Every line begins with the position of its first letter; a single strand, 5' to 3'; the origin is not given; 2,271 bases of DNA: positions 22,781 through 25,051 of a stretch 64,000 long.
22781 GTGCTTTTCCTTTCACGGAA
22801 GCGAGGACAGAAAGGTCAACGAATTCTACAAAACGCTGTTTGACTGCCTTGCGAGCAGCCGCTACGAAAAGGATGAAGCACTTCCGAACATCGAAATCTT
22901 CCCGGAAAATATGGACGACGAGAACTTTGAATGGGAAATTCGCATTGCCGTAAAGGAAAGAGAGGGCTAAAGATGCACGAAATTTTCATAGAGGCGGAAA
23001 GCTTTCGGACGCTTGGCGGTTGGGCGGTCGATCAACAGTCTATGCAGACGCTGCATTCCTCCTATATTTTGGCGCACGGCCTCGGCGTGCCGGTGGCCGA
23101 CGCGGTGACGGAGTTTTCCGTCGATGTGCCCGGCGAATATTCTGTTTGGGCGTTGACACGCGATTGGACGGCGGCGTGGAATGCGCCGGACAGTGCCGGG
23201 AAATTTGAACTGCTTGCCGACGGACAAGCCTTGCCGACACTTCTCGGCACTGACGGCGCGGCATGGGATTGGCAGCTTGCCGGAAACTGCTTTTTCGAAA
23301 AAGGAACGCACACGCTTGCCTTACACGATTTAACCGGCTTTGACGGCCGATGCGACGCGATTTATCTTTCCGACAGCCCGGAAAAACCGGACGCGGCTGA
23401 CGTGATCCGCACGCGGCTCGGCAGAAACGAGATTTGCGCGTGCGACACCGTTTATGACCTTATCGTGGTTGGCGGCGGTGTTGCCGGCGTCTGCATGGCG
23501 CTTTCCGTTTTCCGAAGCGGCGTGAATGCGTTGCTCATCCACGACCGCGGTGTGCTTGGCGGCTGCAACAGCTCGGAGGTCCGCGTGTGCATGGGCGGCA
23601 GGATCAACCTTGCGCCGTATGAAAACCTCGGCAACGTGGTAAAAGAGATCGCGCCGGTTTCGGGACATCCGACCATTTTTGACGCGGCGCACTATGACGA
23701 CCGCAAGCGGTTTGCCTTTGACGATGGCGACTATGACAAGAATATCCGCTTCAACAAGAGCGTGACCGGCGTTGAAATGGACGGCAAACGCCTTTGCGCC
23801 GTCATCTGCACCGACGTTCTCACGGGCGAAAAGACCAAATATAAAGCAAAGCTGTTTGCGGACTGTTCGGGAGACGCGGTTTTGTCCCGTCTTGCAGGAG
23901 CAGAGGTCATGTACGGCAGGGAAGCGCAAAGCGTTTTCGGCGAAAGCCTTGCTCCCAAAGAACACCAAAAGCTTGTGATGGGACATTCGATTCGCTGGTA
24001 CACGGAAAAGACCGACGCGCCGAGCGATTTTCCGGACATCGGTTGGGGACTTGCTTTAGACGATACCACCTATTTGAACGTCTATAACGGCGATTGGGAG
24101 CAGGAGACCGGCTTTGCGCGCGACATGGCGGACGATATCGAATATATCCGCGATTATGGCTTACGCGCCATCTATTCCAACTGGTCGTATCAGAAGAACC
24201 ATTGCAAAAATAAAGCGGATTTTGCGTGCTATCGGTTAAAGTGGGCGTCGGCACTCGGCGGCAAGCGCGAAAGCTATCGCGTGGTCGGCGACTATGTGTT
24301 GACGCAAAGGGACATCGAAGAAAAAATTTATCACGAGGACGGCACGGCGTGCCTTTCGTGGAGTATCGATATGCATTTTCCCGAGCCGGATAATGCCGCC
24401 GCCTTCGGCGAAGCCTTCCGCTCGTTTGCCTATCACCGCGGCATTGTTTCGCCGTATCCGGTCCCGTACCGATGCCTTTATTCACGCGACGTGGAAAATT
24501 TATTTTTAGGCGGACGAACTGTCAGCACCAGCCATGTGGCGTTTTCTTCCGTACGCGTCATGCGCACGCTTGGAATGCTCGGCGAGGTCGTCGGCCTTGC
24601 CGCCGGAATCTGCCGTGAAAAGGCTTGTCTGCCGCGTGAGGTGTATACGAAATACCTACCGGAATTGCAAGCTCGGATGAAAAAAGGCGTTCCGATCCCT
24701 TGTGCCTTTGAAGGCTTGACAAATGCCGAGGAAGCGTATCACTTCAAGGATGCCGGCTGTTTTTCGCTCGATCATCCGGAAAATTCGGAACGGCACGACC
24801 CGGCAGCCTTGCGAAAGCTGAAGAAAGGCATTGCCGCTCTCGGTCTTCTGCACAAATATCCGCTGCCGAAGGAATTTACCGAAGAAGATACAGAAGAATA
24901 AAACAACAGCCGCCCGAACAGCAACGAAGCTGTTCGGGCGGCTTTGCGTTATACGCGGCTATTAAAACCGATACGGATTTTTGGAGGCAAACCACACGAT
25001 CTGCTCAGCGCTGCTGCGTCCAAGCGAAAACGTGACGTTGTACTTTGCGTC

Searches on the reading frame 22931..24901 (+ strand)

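Call 44: search_protein_families(library=pfam, proteins=[window:22931-24901:+], max_evalue=0.00001)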
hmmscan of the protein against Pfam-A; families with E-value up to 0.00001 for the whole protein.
window:22931-24901:+ (656 aa): 1 family
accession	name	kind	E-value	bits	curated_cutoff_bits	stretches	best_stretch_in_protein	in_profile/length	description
PF12831.13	FAD_oxidored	-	6.2e-59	200.8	27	1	176-582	1-415/416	FAD dependent oxidoreductase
